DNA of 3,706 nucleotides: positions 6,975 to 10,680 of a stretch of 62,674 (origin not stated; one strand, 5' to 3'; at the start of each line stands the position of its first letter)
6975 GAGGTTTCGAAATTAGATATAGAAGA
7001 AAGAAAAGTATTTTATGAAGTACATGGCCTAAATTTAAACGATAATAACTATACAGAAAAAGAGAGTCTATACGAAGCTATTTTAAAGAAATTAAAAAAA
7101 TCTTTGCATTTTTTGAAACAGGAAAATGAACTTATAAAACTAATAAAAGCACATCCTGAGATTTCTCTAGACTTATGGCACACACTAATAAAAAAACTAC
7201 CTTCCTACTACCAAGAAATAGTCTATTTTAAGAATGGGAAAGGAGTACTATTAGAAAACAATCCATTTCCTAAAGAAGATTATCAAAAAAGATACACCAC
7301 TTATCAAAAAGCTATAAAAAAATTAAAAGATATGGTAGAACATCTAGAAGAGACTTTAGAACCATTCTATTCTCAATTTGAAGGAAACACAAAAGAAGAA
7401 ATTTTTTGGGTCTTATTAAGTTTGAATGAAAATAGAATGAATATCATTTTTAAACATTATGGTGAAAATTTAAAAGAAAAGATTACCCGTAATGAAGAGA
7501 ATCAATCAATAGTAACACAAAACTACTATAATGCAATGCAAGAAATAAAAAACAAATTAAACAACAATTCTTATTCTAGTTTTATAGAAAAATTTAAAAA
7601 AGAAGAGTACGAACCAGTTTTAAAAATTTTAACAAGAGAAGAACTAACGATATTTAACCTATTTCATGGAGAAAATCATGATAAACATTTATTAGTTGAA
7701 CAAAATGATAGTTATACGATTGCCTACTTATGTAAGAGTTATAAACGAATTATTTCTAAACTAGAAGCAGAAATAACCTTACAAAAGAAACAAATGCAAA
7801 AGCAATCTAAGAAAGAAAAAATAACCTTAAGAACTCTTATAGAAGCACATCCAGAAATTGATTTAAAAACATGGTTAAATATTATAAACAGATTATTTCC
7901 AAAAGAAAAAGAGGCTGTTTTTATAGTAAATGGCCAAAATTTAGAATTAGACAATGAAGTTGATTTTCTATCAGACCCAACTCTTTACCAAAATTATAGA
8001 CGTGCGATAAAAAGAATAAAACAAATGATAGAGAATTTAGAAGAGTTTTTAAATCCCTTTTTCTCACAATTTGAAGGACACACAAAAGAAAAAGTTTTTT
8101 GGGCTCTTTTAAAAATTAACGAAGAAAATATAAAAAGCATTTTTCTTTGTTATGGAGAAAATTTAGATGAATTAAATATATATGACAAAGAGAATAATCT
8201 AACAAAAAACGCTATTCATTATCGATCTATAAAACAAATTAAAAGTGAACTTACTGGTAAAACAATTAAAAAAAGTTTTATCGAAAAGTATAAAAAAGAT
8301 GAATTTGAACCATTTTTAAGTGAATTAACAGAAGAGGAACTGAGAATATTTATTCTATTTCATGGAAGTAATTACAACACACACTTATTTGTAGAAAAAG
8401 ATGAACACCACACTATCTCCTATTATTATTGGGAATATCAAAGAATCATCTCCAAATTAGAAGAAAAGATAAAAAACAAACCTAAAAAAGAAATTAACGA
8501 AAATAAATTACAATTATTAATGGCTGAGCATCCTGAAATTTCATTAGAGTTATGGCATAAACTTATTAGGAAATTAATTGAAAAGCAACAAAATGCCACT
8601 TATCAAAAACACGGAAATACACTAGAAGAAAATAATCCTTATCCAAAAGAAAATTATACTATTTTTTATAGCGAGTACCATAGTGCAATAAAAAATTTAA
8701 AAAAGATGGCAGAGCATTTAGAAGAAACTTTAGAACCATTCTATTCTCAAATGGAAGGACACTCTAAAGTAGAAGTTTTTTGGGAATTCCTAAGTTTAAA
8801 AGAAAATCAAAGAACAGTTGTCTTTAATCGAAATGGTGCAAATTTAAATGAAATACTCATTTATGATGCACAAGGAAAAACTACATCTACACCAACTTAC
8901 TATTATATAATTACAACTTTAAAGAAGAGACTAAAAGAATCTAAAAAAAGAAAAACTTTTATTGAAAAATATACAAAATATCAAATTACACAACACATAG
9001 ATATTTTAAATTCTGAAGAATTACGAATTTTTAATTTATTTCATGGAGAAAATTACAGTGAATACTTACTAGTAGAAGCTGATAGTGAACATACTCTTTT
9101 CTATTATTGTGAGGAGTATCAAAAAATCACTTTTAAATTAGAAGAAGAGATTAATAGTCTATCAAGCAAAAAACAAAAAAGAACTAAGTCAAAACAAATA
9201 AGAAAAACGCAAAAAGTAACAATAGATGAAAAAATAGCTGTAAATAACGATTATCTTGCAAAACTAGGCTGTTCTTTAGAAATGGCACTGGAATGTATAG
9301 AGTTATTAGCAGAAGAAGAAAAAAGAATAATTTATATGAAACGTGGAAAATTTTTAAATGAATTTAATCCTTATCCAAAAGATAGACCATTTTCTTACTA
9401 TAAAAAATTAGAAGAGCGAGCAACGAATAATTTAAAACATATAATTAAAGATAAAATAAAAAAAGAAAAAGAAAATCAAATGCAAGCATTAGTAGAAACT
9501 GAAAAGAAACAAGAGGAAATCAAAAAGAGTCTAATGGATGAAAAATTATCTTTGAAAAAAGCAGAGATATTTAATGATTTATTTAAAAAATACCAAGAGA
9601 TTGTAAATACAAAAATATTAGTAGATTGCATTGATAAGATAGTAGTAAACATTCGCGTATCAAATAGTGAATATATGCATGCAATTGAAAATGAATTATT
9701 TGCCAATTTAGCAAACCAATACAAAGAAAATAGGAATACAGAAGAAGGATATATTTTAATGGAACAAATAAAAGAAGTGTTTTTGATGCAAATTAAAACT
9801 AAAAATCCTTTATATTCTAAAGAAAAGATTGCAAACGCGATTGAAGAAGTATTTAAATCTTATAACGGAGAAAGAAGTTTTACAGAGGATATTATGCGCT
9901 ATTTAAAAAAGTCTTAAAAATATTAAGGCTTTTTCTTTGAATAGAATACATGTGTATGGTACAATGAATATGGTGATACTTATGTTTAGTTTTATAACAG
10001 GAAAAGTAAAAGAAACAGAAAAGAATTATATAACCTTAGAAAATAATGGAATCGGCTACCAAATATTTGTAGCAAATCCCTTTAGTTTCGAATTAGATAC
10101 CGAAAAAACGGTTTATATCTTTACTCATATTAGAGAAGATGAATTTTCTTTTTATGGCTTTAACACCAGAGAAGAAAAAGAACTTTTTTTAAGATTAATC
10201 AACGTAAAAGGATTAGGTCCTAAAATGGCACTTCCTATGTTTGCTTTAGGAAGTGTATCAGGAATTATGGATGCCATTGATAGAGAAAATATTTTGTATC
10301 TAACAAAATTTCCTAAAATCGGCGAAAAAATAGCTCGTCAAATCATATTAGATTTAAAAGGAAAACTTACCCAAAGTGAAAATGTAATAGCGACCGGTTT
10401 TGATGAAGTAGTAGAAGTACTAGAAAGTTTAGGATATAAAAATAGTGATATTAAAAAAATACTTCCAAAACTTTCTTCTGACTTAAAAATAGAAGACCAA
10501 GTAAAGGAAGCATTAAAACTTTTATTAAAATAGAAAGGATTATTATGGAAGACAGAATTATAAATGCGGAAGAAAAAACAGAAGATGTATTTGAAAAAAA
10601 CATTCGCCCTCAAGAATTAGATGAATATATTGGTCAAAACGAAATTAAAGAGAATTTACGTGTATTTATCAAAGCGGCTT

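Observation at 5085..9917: Giant sigma-70 paralogue: regions 1.2-4 fused to a ~1,150-aa tail of at least 13 degenerate region-4-like modules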

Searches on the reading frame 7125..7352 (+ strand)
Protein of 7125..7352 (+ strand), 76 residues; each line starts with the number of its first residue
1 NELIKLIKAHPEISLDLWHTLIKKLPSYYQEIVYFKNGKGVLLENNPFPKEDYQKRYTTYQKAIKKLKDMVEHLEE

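Call 20: search_solved_structures(query=A2, max_evalue=10, show_alignments=3)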
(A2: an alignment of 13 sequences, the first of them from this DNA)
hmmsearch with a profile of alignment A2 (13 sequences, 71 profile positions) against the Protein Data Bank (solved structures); distinct sequences matched with E-value up to 10: 6.
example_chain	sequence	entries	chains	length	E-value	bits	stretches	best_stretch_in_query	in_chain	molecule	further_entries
8g1c_A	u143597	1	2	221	0.15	15.2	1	11-48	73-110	Heavy chain of monoreactive 3B03 human Fab fragment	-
2x5f_A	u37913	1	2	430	1.2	12.3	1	28-55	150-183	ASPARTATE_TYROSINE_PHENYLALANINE PYRIDOXAL-5' PHOSPHATE-DEPENDENT AMINOTRANSFERASE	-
3wfi_A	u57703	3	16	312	1.3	12.2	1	12-44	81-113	2-dehydropantoate 2-reductase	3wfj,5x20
6aj9_D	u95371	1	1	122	1.3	12.1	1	17-40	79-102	VH of Fab 11G1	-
3i00_A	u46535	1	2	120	2.9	11.1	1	39-71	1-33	Huntingtin-interacting protein 1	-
8i02_A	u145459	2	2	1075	4.1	10.6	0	13-61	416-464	Paired amphipathic helix protein pst2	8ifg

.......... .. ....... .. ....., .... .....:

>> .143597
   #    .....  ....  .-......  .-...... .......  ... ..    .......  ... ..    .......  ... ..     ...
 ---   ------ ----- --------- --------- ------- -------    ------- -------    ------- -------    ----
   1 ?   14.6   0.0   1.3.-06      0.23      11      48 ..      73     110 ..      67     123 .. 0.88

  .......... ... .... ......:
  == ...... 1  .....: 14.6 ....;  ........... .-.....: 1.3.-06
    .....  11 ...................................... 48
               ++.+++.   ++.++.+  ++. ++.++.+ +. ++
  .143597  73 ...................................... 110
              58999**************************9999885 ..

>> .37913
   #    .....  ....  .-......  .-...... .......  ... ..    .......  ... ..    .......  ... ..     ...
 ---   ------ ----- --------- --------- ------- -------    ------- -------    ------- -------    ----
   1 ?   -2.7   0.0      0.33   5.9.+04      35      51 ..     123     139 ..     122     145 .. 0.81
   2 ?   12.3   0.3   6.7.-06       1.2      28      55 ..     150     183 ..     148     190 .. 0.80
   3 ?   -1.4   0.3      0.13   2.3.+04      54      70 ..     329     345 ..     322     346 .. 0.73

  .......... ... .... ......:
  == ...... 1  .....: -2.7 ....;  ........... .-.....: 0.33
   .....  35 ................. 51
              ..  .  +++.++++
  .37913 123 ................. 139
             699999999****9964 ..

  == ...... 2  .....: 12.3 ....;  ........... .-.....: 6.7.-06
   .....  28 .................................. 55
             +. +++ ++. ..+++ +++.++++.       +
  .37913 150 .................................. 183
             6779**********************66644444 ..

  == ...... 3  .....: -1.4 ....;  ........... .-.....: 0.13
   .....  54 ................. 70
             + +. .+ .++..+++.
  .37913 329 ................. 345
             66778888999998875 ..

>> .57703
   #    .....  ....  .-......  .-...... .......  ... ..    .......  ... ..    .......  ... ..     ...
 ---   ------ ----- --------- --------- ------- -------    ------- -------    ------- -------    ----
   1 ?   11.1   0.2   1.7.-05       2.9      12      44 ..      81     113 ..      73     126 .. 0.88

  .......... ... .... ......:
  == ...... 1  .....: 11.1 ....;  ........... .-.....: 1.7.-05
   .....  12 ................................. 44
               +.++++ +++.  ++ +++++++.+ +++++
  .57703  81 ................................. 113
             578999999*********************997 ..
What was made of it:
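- On Pfam Sigma70_r4 / r4_2 (for the tail modules): A module profile against PDB sequences finds no sigma (call 20).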

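Call 21: search_protein_families(library=pfam, alignment_id=A2, max_evalue=10)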
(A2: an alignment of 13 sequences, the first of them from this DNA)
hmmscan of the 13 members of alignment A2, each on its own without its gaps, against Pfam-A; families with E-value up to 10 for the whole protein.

A. member 1, seq(76 aa): 0 families

B. families by the number of members that match (of 13 scanned): 11 families
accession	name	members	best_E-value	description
PF12174.13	RST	1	0.0067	RCD1-SRO-TAF4 (RST) plant domain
PF16187.10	Peptidase_M16_M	1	0.016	Middle or third domain of peptidase_M16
PF03439.18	Spt5-NGN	1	0.035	Early transcription elongation factor of RNA pol II, NGN section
PF23830.1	DUF7200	1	0.046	Domain of unknown function (DUF7200)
PF09205.15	DUF1955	1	0.055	Domain of unknown function (DUF1955)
PF24293.1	TPR_Edg1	1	0.061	Edg1, TPR repeats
PF10860.13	DUF2661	1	0.062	Protein of unknown function (DUF2661)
PF09145.16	Ubiq-assoc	1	0.093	Ubiquitin-associated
PF03127.19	GAT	1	0.1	GAT domain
PF07325.16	Curto_V2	1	0.12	Curtovirus V2 protein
PF06110.17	TXD17-like_Trx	1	0.18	Thioredoxin domain-containing protein 17-like, thioredoxin domain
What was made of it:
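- On Pfam Sigma70_r4 / r4_2 (for the tail modules): None of the 13 modules matches at E up to 10 (call 21).
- Closest known: Tandem arrays of complete sigma region 4 in relatives. Different: The window's modules have lost it and are invisible to Pfam (call 21).
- No direct Pfam or PDB sequence hit for this protein's own modules (calls 20, 21). No Pfam HTH family matches any module (call 21).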

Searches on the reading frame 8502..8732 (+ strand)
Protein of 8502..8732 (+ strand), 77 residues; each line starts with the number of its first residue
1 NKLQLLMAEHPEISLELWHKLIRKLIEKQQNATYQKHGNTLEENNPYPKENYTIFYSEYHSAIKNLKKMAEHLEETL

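Call 66: predict_structure(alignment_id=A5)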
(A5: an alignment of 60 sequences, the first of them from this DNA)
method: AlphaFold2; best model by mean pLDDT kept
length: 77 residues; sequences in the alignment: 60
mean_pLDDT: 96.5   pTM: 0.85
mean pLDDT of the five models: 96.5, 96.3, 96.0, 95.8, 95.7
residues with pLDDT >= 90: 72; 70-90: 5; 50-70: 0; < 50: 0
segments of 3 or more residues with pLDDT < 50: none
pLDDT, mean of each block of 10 residues (from residue 1): 97 98 98 98 95 97 98 89
secondary structure, 60 per line:
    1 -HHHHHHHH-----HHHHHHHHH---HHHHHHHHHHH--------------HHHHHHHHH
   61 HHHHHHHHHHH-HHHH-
elements in order: H2-9 H15-23 H27-37 H52-71 H73-76
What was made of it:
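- On Pfam Sigma70_r4 / r4_2 (for the tail modules): In the AlphaFold2 module model (pLDDT 96.5), an ordered loop at residues 38-51 replaces the first HTH helix (call 66).
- The AlphaFold2 model (pLDDT 96.5) has an ordered loop in place of the first HTH helix (call 66).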

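Call 69: fold_search(model_id=the predicted structure, library=pdb)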
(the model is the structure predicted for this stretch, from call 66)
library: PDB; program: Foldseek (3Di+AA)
matches with E <= 10: 10; with E <= 0.001: 0
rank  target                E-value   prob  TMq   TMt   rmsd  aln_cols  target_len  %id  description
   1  7kuf_B                6.0e+00  0.12  0.35  0.33   5.7        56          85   12  Transcription activation subcomplex with WhiB7 bound to SigmaAr4-RNAP Beta flap tip chimera and DNA (released 2021-06-30)
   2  8cyf_B                6.3e+00  0.06  0.28  0.26   7.4        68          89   13  WhiB3 bound to SigmaAr4-RNAP Beta flap tip chimera and DNA (released 2023-05-17)
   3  7kug_B                7.1e+00  0.07  0.31  0.27   6.3        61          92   15  Fe-S cluster-bound transcription activator WhiB7 in complex with the SigmaAr4-RNAP Beta flap tip chimera (released 2021-06-30)
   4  8d5v_B                7.9e+00  0.20  0.57  0.47   4.7        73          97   11  WhiB6 bound to the SigmaAr4-RNAP Beta flap tip chimera (released 2023-06-14)
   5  7kug_D                7.9e+00  0.06  0.31  0.26   6.3        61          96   15  Fe-S cluster-bound transcription activator WhiB7 in complex with the SigmaAr4-RNAP Beta flap tip chimera (released 2021-06-30)
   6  6ido_A                8.9e+00  0.07  0.31  0.28   5.6        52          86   13  Crystal structure of Klebsiella pneumoniae sigma4 of sigmaS fusing with the RNA polymerase beta-flap-tip-helix in comp (released 2019-09-11)
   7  4g8x_A                9.4e+00  0.10  0.40  0.48   4.6        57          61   12  G1 ORF67 / Staphyloccus aureus sigmaA domain 4 complex (released 2013-08-07)
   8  2wl8_B                9.4e+00  0.02  0.26  0.21  13.1        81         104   17  X-ray crystal structure of Pex19p (released 2010-06-23)
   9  3hai_A                9.9e+00  0.07  0.41  0.13  14.5        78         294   13  Crystal structure of human PACSIN1 F-BAR domain (P21 lattice) (released 2009-06-16)
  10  8cwr_B                9.9e+00  0.06  0.29  0.24   5.6        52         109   13  Complex structure of WhiB3 and the SigmaAr4-RNAP Beta flap tip chimera in space group R3 (released 2023-05-17)
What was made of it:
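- On Pfam Sigma70_r4 / r4_2 (for the tail modules): Eight of the ten top Foldseek PDB hits are sigma4, but with E of 6-10 and TM of 0.26-0.57 (call 69).
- Module fold: pLDDT 96.5, and sigma4 structures take 8 of the 10 top PDB neighbours (calls 66, 69).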

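Call 80: find_homologous_proteins(query=A5, max_evalue=0.000001)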
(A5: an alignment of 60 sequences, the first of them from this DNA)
Query A5 (60 sequences): 422 candidates shared short words with the query, none scored E <= 0.000001.
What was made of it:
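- Tried and rejected: The module alignment A5 found nothing (call 80).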

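Call 96: fold_search(model_id=the predicted structure, library=viral)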
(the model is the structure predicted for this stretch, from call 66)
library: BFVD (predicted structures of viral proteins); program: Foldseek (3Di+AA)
matches with E <= 10: 31; with E <= 0.001: 0
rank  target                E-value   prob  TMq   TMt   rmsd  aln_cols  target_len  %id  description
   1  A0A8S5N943            1.5e+00  0.80  0.64  0.41   5.3        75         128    9  Uncharacterized protein [Myoviridae sp. ctHaT25]
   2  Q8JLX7                2.2e+00  0.10  0.31  0.10  12.1        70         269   18  Outer membrane protein [White spot syndrome virus]
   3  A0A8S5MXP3            3.2e+00  0.12  0.36  0.28   7.6        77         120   17  Transcriptional regulator [Siphoviridae sp. ctM4P7]
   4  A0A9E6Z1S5            3.4e+00  0.11  0.33  0.18  10.6        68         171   18  (no name in the UniProt tables at hand)
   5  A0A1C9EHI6            4.0e+00  0.51  0.57  0.17   2.7        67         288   10  Uncharacterized protein [Mycobacterium phage Tonenili]
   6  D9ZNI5                4.0e+00  0.35  0.60  0.28   6.2        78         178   15  (no name in the UniProt tables at hand)
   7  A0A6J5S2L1            6.2e+00  0.08  0.37  0.25   7.2        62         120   14  Uncharacterized protein [uncultured Caudovirales phage]
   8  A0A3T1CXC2            6.2e+00  0.06  0.35  0.32   7.2        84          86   12  Uncharacterized protein [Acanthamoeba castellanii medusavirus J1]
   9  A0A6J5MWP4            6.6e+00  0.04  0.30  0.23  12.8        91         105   10  Uncharacterized protein [uncultured Caudovirales phage]
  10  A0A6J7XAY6            7.0e+00  0.14  0.49  0.17   5.6        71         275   18  RpoD DNA-directed RNA polymerase, sigma subunit (Sigma70/sigma32) [uncultured Caudovirales phage]
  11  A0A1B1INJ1            7.0e+00  0.07  0.31  0.32   5.7        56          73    9  (no name in the UniProt tables at hand)
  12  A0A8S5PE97            7.0e+00  0.05  0.29  0.05   7.7        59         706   19  DsDNA helicase [Siphoviridae sp. ctFSL3]
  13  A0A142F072            7.4e+00  0.10  0.42  0.48   6.9        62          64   13  (no name in the UniProt tables at hand)
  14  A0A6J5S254            7.4e+00  0.06  0.34  0.21   8.0        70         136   11  Sigma70_r4 domain containing protein [uncultured Caudovirales phage]
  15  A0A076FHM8            7.4e+00  0.06  0.36  0.22  14.1        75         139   16  Uncharacterized protein [Aureococcus anophagefferens virus]
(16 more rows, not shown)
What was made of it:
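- Tried and rejected: Foldseek of the single module against BFVD also gave nothing significant (call 96).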

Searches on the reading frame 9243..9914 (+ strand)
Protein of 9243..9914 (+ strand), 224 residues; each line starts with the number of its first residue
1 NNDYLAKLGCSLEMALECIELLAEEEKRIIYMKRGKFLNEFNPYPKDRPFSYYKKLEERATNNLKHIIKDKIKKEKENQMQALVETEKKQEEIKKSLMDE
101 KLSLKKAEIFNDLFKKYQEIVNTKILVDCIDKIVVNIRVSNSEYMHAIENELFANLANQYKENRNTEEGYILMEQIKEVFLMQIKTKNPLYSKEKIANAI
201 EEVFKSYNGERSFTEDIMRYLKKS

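Call 46: find_related_loci(query=A4, collection=genome_contigs, flank=10000)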
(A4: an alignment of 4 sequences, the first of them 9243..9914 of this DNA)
Query A4 (224 aa) in genome_contigs; peptide patterns used: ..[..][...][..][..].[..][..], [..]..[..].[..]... (x = any residue, [..] = any of these).
600 stretches matched a pattern, but none encodes a relative of the query by tblastn (E <= 1e-3).

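Call 54: search_solved_structures(query=A4, max_evalue=1)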
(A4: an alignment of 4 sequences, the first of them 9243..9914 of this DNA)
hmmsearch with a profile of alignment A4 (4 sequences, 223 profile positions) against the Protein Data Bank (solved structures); distinct sequences matched with E-value up to 1: 1.
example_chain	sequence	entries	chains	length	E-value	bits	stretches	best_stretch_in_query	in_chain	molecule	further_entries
2o08_A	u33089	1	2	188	0.27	14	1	31-108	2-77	BH1327 protein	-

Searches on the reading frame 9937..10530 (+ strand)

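Call 5: search_protein_families(library=pfam, proteins=[window:9937-10530:+], max_evalue=1)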
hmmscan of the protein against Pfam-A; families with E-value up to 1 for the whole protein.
window:9937-10530:+ (198 aa): 4 families
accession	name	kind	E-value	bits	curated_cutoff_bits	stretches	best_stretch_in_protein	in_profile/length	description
PF01330.27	RuvA_N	-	8e-16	58.3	23.6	1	16-74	1-61/61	RuvA N terminal domain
PF14520.12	HHH_5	-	4.4e-09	37.1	27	1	84-141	1-56/57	Helix-hairpin-helix domain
PF07499.19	RuvA_C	-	6.6e-09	36.6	24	1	156-196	4-46/47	RuvA, C-terminal domain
PF25317.1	SAM_SMF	-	0.18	12.5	27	1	80-101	3-24/65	SMF/DprA SAM domain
